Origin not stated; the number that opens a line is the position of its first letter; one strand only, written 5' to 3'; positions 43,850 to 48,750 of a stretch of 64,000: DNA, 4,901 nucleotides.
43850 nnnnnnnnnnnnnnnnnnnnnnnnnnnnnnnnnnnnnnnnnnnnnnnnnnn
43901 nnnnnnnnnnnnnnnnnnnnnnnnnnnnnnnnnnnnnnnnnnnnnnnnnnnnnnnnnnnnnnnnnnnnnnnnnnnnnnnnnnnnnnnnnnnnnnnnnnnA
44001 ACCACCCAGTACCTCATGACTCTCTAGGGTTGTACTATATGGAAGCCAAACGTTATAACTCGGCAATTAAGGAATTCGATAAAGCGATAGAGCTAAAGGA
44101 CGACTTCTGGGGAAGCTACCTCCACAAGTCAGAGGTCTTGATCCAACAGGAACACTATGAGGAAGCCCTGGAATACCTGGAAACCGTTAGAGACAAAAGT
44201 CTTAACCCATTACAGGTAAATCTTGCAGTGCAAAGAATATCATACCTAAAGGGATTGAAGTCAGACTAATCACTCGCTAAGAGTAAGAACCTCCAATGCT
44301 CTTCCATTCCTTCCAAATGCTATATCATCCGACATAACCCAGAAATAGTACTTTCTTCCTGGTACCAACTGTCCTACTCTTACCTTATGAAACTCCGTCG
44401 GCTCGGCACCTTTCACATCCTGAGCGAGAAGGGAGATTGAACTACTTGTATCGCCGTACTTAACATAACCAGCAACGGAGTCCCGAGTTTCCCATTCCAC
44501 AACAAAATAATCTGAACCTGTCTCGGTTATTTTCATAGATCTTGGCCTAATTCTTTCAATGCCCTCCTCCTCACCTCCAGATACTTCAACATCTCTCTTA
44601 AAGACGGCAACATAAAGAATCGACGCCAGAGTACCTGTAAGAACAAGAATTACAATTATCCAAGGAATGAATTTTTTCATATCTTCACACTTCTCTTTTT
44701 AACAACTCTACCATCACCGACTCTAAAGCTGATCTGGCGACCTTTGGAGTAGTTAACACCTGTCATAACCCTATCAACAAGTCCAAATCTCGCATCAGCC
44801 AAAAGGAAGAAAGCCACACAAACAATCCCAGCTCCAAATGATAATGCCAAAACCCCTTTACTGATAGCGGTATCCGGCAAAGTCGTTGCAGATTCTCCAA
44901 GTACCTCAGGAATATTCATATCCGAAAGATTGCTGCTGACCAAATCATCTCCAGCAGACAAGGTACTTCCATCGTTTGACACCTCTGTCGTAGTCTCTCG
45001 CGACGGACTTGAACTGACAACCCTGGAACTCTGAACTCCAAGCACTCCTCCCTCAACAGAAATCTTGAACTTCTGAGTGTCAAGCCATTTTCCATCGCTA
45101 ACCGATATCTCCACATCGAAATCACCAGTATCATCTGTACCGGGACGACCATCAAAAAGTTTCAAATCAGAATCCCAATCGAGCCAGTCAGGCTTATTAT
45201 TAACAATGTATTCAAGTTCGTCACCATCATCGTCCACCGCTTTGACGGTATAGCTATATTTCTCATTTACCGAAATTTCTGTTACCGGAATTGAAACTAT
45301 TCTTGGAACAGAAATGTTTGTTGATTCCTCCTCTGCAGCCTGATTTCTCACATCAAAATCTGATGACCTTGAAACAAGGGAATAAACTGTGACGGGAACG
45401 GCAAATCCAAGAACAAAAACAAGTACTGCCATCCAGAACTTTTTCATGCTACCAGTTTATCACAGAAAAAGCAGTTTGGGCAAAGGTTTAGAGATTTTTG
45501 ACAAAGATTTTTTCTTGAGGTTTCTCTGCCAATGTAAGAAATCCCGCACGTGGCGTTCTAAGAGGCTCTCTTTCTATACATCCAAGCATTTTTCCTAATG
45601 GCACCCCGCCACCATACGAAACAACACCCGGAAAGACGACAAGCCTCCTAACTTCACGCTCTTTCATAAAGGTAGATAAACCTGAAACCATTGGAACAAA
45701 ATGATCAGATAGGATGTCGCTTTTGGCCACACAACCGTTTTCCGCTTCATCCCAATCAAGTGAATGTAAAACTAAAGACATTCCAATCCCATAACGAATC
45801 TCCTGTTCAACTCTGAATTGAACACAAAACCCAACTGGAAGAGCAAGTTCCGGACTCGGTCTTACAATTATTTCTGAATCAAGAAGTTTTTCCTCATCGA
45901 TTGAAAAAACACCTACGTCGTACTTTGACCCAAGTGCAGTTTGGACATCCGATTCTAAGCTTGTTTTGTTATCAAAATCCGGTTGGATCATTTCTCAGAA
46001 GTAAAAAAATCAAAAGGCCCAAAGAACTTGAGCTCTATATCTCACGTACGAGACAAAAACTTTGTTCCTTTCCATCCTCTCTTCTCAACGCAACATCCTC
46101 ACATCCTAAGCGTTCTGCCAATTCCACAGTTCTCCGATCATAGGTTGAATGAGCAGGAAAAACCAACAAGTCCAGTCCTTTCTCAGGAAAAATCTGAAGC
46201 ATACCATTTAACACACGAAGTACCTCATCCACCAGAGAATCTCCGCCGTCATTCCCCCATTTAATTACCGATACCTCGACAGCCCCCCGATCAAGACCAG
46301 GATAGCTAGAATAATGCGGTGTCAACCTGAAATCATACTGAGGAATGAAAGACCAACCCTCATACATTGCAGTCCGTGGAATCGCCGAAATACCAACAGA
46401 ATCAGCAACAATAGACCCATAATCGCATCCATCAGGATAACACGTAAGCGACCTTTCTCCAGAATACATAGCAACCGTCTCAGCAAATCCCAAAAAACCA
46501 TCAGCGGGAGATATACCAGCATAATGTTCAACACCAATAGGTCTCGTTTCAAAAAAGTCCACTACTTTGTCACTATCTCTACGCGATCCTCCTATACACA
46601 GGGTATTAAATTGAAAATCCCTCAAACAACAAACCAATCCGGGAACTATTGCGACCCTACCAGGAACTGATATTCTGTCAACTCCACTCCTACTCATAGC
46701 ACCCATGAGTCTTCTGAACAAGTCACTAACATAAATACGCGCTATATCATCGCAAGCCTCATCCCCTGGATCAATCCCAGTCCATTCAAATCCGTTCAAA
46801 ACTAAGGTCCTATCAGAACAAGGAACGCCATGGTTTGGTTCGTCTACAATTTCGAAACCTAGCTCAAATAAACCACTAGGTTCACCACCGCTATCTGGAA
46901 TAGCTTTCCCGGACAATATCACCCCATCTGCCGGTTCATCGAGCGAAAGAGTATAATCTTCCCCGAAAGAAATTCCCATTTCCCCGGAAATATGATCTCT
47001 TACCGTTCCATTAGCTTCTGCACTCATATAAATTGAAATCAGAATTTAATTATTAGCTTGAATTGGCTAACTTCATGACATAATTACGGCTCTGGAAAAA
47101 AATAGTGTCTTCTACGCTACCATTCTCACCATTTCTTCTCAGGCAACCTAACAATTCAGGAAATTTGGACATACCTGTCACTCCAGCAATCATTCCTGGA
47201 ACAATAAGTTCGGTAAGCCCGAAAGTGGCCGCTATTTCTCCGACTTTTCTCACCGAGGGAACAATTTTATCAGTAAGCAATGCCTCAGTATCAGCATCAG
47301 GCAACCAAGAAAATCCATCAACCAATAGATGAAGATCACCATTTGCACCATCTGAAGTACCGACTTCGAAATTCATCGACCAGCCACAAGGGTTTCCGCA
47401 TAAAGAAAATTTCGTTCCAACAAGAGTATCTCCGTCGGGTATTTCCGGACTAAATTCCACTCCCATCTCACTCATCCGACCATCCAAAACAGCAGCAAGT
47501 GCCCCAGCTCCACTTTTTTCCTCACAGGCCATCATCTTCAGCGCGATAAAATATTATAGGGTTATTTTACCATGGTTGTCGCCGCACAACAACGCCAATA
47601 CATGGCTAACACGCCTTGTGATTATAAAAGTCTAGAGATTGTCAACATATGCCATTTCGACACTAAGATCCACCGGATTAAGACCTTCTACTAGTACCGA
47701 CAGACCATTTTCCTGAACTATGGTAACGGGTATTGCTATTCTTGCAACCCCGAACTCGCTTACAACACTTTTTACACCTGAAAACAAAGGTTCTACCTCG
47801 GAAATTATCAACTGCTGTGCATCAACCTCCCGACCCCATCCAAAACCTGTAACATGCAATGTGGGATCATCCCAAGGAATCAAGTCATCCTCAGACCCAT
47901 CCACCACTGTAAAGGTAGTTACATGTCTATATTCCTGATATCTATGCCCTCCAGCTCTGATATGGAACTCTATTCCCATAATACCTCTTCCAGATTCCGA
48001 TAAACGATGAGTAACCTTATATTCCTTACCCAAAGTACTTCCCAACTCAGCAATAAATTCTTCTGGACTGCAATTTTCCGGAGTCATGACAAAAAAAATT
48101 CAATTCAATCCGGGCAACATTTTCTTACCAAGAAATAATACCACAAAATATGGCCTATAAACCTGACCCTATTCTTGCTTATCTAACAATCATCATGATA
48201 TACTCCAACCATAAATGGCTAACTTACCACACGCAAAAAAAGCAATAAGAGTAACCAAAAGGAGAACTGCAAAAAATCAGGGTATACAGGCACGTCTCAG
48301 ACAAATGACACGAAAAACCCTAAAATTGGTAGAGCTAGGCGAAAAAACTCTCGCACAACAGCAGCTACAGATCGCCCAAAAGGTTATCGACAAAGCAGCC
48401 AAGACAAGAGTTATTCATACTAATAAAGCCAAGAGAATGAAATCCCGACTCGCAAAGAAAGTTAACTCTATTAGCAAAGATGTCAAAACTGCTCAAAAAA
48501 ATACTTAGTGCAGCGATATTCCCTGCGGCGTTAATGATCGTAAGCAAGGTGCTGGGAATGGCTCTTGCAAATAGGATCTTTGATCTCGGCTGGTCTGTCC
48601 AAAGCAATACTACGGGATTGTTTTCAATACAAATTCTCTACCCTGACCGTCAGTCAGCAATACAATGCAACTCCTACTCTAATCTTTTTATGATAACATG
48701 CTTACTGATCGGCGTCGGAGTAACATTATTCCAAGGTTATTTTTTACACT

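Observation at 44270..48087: The orphan array is co-oriented and tightly packed with two envelope proteins: possible six-gene operon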

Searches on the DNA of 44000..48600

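Call 78: search_rna_families(source=window, start=44000, end=48600, threshold=evalue, max_evalue=1)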
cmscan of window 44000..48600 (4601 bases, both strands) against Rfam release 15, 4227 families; matches with E-value up to 1: 0.
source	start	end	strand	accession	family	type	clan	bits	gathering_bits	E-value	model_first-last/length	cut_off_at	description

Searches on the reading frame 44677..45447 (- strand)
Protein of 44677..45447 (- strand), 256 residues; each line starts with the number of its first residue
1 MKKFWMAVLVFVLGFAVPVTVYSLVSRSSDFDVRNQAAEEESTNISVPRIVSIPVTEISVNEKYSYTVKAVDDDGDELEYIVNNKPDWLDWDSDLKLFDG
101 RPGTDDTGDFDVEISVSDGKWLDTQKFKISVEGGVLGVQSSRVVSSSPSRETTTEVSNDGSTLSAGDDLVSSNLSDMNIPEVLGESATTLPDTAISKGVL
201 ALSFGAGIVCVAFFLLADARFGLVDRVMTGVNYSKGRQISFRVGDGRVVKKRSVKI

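Call 3: search_protein_families(library=pfam, proteins=[window:44677-45447:-], max_evalue=1)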
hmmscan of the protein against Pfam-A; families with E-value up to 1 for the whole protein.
window:44677-45447:- (256 aa): 1 family
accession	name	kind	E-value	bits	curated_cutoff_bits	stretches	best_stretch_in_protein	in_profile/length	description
PF05345.18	He_PIG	-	1.4e-06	29.1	24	1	48-131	2-95/96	Putative Ig domain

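Call 15: search_protein_families(library=ncbifam, proteins=[window:44677-45447:-], max_evalue=1)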
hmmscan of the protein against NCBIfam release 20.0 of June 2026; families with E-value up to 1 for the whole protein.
window:44677-45447:- (256 aa): 0 families

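Call 24: search_protein_families(library=padloc, proteins=[window:44677-45447:-], max_evalue=1)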
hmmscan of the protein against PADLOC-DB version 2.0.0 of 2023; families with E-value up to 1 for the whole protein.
window:44677-45447:- (256 aa): 0 families

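Call 25: search_protein_families(library=phrogs, proteins=[window:44677-45447:-], max_evalue=1)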
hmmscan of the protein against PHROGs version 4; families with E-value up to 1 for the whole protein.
window:44677-45447:- (256 aa): 3 families
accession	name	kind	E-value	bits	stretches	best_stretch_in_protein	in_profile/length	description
phrog_120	-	tail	0.032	15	1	46-87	136-180/303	baseplate wedge subunit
phrog_21040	-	unknown function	0.064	13.9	1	5-37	11-43/159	-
phrog_605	-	unknown function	0.31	11.6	1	50-102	38-88/196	-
